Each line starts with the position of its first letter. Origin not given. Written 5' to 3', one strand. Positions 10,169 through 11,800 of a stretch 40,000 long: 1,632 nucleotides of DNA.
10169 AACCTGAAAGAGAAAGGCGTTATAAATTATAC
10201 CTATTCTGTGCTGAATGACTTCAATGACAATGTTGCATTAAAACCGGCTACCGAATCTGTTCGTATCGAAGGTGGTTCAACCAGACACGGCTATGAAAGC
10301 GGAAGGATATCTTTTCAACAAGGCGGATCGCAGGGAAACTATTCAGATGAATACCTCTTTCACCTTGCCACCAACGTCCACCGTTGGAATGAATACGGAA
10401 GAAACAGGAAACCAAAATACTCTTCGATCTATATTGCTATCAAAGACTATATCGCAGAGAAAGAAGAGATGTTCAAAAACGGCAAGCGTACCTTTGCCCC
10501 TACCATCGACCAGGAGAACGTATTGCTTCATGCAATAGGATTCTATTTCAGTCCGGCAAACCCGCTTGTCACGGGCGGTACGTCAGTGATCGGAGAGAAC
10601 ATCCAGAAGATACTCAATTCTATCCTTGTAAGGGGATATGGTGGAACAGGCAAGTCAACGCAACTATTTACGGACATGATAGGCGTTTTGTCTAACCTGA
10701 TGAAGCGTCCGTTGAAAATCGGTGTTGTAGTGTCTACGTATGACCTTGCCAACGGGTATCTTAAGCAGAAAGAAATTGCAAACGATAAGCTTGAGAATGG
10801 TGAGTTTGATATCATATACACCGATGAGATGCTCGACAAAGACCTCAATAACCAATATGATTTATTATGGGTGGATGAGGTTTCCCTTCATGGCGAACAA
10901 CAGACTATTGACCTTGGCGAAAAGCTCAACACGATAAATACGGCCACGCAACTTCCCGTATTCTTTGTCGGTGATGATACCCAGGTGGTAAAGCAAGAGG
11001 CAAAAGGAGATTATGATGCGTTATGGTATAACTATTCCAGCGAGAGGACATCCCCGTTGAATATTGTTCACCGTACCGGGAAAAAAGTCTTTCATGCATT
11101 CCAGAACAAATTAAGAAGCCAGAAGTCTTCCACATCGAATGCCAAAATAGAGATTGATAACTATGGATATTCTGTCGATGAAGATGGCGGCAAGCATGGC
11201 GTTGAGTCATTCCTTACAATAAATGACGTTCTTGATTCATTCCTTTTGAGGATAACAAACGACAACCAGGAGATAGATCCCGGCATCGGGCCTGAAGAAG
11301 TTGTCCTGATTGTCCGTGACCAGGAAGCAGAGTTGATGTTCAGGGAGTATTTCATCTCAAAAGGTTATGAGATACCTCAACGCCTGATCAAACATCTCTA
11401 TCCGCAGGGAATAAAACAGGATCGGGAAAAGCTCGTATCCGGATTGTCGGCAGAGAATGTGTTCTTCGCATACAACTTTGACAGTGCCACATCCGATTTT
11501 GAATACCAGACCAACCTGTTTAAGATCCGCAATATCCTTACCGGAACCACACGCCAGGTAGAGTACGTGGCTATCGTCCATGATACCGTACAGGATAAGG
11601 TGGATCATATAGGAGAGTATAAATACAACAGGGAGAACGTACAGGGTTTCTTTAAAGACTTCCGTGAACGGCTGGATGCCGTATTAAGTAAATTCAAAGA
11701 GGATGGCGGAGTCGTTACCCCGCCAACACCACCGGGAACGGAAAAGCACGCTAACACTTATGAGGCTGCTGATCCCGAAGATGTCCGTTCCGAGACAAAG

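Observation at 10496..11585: Complete SF1 helicase motif series embedded in the same polypeptide as the virion RNAP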

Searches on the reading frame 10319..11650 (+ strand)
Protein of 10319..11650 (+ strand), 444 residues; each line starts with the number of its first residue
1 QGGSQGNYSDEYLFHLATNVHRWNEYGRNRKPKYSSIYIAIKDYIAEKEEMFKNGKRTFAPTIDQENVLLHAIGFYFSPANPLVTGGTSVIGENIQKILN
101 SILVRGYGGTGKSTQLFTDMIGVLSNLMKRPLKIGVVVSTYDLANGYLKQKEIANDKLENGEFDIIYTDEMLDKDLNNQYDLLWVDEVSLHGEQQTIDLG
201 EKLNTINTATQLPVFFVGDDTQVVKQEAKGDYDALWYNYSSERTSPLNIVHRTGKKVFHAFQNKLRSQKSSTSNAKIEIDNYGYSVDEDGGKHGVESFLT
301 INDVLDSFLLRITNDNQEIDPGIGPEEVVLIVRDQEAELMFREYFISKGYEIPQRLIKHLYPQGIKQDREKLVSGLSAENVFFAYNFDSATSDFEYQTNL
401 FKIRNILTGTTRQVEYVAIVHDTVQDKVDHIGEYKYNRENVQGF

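Call 30: search_solved_structures(query=A1, max_evalue=1, show_alignments=3)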
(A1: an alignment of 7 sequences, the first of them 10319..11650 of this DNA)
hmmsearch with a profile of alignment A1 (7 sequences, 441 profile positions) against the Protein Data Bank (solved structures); distinct sequences matched with E-value up to 1: 17.
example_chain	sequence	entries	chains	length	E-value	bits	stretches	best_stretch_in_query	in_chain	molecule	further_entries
8bns_A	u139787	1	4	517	0.00029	23.1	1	92-269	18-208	AAA ATPase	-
5ftb_A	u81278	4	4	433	0.00068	21.8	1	176-273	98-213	TPR DOMAIN PROTEIN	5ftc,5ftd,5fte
5fhd_A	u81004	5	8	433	0.0007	21.8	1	176-273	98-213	Uncharacterized protein | ATP-dependent DNA helicase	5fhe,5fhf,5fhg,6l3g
5ftf_A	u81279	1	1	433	0.00073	21.7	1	176-273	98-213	TPR DOMAIN PROTEIN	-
3llm_A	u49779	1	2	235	0.017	17.2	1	82-125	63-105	ATP-dependent RNA helicase A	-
9kwf_B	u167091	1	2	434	0.054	15.6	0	100-239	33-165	Putative deoxyribonuclease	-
28zt_A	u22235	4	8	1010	0.11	14.5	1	82-125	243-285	ATP-dependent RNA helicase A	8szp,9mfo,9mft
8szr_A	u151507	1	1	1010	0.12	14.4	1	82-125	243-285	RNA helicase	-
8szq_A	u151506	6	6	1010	0.13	14.3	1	82-125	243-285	RNA helicase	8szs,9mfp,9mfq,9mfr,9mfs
6hph_A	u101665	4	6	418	0.19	13.7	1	180-284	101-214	ATP-dependent DNA helicase PIF1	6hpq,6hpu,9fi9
9fb8_A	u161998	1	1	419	0.19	13.7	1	180-284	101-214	ATP-dependent DNA helicase PIF1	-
5fhh_A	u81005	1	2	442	0.22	13.6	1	180-284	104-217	ATP-dependent DNA helicase PIF1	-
6hpt_A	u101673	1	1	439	0.22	13.6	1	180-284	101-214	ATP-dependent DNA helicase PIF1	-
1vec_A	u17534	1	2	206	0.36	12.8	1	97-141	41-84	ATP-dependent RNA helicase p54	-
1gm5_A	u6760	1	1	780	0.41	12.7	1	146-205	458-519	RECG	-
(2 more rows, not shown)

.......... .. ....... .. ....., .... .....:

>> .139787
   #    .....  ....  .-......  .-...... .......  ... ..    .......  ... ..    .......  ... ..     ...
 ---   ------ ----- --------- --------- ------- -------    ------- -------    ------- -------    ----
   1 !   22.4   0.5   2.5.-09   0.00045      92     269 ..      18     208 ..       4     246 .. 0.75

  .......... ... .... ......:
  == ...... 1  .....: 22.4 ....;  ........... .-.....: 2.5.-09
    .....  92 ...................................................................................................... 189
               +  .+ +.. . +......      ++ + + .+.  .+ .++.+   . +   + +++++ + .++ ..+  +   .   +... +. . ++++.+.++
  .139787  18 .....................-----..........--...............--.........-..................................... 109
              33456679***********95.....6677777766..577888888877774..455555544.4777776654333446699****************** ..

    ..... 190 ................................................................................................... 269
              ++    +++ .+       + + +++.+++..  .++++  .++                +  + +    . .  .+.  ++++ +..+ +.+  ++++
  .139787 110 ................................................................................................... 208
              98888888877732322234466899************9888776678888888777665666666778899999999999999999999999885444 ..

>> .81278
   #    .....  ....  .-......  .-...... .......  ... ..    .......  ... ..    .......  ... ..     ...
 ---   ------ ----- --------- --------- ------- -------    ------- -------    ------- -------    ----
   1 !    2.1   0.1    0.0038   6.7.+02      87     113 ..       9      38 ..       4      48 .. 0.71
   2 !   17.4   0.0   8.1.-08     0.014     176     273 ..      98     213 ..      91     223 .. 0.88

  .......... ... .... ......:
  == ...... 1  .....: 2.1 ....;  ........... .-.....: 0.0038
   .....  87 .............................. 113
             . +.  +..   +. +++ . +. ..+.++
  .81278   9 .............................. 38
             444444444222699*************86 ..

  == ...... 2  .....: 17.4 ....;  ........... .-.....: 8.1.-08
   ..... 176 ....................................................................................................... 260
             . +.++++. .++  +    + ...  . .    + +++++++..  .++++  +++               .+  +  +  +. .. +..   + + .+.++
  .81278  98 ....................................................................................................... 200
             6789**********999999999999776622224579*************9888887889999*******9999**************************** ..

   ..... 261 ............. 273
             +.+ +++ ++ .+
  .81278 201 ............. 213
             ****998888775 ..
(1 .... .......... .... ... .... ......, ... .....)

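Call 31: search_protein_families(library=pfam, alignment_id=A1, max_evalue=0.1)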
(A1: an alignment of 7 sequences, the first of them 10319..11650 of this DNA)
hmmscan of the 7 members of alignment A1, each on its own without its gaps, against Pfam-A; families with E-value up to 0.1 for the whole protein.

A. member 1, window:10319-11650:+ (444 aa): 2 families
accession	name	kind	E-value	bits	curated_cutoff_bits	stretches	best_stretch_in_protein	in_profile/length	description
PF13604.12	AAA_30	-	7.3e-06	26.3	27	1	103-271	22-174/191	AAA domain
PF05970.20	PIF1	-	0.073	13.1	25.9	0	90-147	13-70/223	PIF1-like helicase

B. families by the number of members that match (of 7 scanned): 12 families
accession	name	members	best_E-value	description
PF13604.12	AAA_30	5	1e-12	AAA domain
PF13245.12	AAA_19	2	9e-08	AAA domain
PF09848.15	SLFN-g3_helicase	2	9.5e-07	Schlafen group 3, DNA/RNA helicase domain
PF00270.35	DEAD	2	2.8e-06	DEAD/DEAH box helicase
PF05970.20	PIF1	2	0.012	PIF1-like helicase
PF09643.15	YopX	1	0.0016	YopX protein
PF04851.21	ResIII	1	0.0051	Type III restriction enzyme, res subunit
PF20703.3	nSTAND1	1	0.012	Novel STAND NTPase 1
PF16383.10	DUF4992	1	0.021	Domain of unknown function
PF01443.25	Viral_helicase1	1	0.029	Viral superfamily 1 RNA helicase core domain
PF00931.28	NB-ARC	1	0.047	NB-ARC domain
PF25199.1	nSTAND_NTPase5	1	0.069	Novel STAND NTPase 5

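Call 38: predict_structure(alignment_id=A1)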
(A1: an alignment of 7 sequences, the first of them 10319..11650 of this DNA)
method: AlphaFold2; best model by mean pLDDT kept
length: 444 residues; sequences in the alignment: 7
mean_pLDDT: 63.3   pTM: 0.58
mean pLDDT of the five models: 63.3, 62.9, 59.2, 56.0, 54.9
residues with pLDDT >= 90: 0; 70-90: 188; 50-70: 149; < 50: 107
segments of 3 or more residues with pLDDT < 50: 1-6, 87-96, 108-111, 221-240, 246-254, 316-325, 362-376, 390-397, 423-444
pLDDT, mean of each block of 10 residues (from residue 1): 38 64 74 85 82 67 71 81 53 51 59 71 86 83 73 63 77 75 77 66 71 74 41 46 47 50 58 53 59 72 84 56 53 75 85 73 40 51 69 45 60 66 41 30 27
secondary structure, 60 per line:
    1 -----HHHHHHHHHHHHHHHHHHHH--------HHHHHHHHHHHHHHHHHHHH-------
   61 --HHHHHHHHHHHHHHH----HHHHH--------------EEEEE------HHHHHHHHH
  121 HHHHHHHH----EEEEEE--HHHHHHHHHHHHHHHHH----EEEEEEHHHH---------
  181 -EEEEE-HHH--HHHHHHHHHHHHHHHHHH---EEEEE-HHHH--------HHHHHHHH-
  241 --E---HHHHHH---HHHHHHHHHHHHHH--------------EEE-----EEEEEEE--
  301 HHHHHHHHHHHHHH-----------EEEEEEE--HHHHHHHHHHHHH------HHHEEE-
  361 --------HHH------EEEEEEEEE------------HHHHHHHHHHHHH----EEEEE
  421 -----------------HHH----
elements in order: H6-25 H34-53 H63-77 H82-86 E101-105 H112-128 E133-138 H141-157 E162-167 H168-171 E182-186 H193-210 E214-218 H220-223 H232-239 H247-252 H256-269 E284-286 E292-298 H301-314 E326-332 H335-347 E357-359 E378-386 H399-411 E416-420

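Call 43: fold_search(model_id=the predicted structure, library=pdb)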
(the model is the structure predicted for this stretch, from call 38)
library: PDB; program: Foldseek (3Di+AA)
matches with E <= 10: 1482; with E <= 0.001: 49
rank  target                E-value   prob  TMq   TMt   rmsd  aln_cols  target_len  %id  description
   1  7zep_A                1.3e-07  1.00  0.35  0.22   9.9       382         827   14  Human SLFN11 E209A dimer (released 2022-09-28)
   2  7zel_A                7.9e-07  1.00  0.35  0.22   9.7       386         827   13  Human SLFN11 dimer apoenzyme (released 2022-09-28)
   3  9jr9_B                1.8e-06  1.00  0.33  0.20  11.5       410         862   11  Electronic microscopy structure of human schlafen14-E211A dimer (released 2025-08-06)
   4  9jr9_A                2.4e-06  1.00  0.32  0.20  10.5       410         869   11  Electronic microscopy structure of human schlafen14-E211A dimer (released 2025-08-06)
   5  8ftm_B                3.4e-06  1.00  0.33  0.23  15.2       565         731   10  Setx-ssRNA-ADP-SO4 complex (released 2023-10-25)
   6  5mzn                  5.3e-06  1.00  0.31  0.22  14.6       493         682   11  Helicase Sen1 (released 2017-04-19)
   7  3jzm_A                6.1e-05  1.00  0.26  0.24  12.5       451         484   10  Crystal structure of the phosphorylation-site mutant T432A of the KaiC circadian clock protein (released 2010-03-31)
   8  8zn7_B                7.6e-05  0.99  0.26  0.24  12.8       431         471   11  Crystal Structure of Designed Clock Protein KaiC (released 2025-04-16)
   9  2xzl_A                8.5e-05  1.00  0.31  0.21  12.2       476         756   13  Upf1-RNA complex (released 2011-03-30)
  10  8zn7_F                1.1e-04  1.00  0.27  0.26  12.3       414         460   12  Crystal Structure of Designed Clock Protein KaiC (released 2025-04-16)
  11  9jnu_K                1.1e-04  0.99  0.29  0.26  18.2       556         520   11  Structure of isw1-nucleosome complex in ADP state (released 2025-04-09)
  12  6jde_B                1.3e-04  0.99  0.26  0.21  15.1       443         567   10  crystal structure of a DNA repair protein (released 2019-06-26)
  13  8rd3_A                1.4e-04  1.00  0.30  0.23  12.5       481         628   13  Crystal structure of Saccharomyces cerevisiae Nmd4 protein bound to Upf1 helicase domain (released 2024-08-14)
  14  7ujb_C                1.5e-04  1.00  0.31  0.23  12.5       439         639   10  N-terminal domain deletion variant of Eta (released 2022-08-10)
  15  7egp_A                1.5e-04  0.96  0.27  0.19  27.5       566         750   12  The structure of SWI/SNF-nucleosome complex (released 2022-01-12)
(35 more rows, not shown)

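Call 51: find_homologous_proteins(query=A1, max_evalue=0.001)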
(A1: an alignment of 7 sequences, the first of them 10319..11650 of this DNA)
Query A1 (7 sequences): 7015 candidates shared short words with the query, none scored E <= 0.001.

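Call 84: find_related_loci(query=A1, collection=viral_contigs, flank=10000)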
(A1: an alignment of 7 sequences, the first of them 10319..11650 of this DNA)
Query A1 (444 aa) in viral_contigs; peptide patterns used: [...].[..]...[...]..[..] (x = any residue, [..] = any of these).
73 stretches matched a pattern; 5 encode a relative of the query (tblastn E <= 1e-3); 5 distinct loci.
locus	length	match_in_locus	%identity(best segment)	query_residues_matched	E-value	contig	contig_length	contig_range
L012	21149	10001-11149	28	4-387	2e-30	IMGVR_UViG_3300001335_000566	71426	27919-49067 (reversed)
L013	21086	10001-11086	26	12-388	1e-23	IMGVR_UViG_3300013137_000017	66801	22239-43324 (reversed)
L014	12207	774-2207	22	3-434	1e-16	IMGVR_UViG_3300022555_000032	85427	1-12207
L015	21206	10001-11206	23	12-422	5e-11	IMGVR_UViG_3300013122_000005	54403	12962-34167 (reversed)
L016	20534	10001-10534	26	93-255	8e-8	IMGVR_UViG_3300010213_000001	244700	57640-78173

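Call 87: search_protein_families(library=pfam, proteins=[L016:4790-13708:+], max_evalue=0.01)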
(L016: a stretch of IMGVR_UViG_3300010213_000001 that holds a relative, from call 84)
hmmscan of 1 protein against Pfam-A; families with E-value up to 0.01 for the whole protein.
L016:4790-13708:+ (2973 aa): 3 families
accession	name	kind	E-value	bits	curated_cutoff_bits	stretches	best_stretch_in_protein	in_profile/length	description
PF13604.12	AAA_30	-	2.5e-06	27.8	27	1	1745-1880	19-128/191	AAA domain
PF01443.25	Viral_helicase1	-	7.1e-05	23.2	21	0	2045-2108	171-225/228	Viral superfamily 1 RNA helicase core domain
PF13245.12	AAA_19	-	0.00015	22.4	25.1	1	1744-1879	11-128/134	AAA domain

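Call 109: fold_search(model_id=the predicted structure, library=viral)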
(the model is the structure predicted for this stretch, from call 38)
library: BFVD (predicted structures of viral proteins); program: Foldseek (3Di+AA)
matches with E <= 10: 1456; with E <= 0.001: 300
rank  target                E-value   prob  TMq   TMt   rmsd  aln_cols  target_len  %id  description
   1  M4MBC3                1.8e-09  1.00  0.35  0.34  11.4       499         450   12  (no name in the UniProt tables at hand)
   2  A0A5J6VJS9            3.9e-09  1.00  0.33  0.22  18.9       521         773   12  AAA domain protein [Megaviridae environmental sample]
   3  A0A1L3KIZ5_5          1.9e-08  1.00  0.32  0.14  17.6       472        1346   12  Replicase polyprotein 1ab [Wenling nido-like virus 1]
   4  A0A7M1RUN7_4          2.8e-08  1.00  0.32  0.15  19.5       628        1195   12  DNA helicase [uncultured phage cr50_1]
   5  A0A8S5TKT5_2          3.8e-08  1.00  0.42  0.22  10.3       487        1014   12  Helicase [Podoviridae sp. ctz6O13]
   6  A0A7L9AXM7            5.1e-08  1.00  0.28  0.22  12.5       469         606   11  UvrD-like helicase C-terminal domain-containing protein [Pyramimonas orientalis virus]
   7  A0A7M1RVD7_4          5.7e-08  1.00  0.33  0.15  12.4       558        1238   14  DNA helicase [uncultured phage cr118_1]
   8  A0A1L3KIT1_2          5.7e-08  1.00  0.30  0.16  16.7       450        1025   12  RNA-dependent RNA polymerase (Fragment) [Wenzhou Nido-like virus 1]
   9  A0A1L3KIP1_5          6.0e-08  1.00  0.31  0.12  14.2       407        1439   13  Replicase polyprotein 1ab [Beihai hermit crab virus 4]
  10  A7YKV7                1.1e-07  1.00  0.29  0.22  11.4       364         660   14  Helicase (Fragment) [Yellow head virus]
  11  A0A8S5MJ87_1          1.2e-07  1.00  0.32  0.14  12.9       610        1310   12  ATP dependent DNA helicase [CrAss-like virus sp. ctcfK29]
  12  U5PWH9                1.2e-07  1.00  0.31  0.33  11.7       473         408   14  DNA helicase [Acinetobacter phage Presley]
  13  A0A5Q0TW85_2          1.5e-07  1.00  0.29  0.12  13.2       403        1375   14  RNA-dependent RNA polymerase (Fragment) [Forneby virus]
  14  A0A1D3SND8            1.9e-07  1.00  0.27  0.24  15.5       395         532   14  (no name in the UniProt tables at hand)
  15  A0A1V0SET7            2.2e-07  1.00  0.33  0.23  10.6       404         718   14  DNA 3'-5' helicase [Hokovirus HKV1]
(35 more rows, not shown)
